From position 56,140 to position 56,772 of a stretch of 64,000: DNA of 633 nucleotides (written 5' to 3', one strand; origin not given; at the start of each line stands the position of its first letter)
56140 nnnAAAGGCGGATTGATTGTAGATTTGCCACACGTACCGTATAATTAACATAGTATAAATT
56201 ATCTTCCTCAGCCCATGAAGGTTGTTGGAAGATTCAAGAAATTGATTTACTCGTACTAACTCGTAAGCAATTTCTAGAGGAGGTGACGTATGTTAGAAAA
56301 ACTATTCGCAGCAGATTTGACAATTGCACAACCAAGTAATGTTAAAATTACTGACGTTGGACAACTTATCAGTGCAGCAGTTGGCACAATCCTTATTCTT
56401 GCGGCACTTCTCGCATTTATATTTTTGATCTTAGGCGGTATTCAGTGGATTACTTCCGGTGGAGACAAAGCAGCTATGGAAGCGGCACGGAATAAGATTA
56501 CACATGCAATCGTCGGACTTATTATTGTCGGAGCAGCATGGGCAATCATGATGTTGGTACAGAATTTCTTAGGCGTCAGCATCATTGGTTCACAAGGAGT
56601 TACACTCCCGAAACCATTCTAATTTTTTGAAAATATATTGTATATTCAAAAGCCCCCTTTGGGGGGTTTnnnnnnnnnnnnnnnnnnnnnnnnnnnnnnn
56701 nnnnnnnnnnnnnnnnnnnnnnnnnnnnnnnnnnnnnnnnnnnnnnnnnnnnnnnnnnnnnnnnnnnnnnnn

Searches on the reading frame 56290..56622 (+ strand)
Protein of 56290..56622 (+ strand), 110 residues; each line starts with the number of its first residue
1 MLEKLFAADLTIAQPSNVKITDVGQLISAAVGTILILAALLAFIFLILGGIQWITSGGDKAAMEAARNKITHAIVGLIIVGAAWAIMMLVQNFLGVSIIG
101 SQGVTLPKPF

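Call 51: search_protein_families(library=pfam, proteins=[window:56290-56622:+], max_evalue=0.01)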
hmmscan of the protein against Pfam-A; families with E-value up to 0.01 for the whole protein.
window:56290-56622:+ (110 aa): 1 family
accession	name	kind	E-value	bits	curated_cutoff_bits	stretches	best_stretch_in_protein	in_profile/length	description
PF18895.5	T4SS_pilin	-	1.4e-09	38.3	26.6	1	24-87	6-68/71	Type IV secretion system pilin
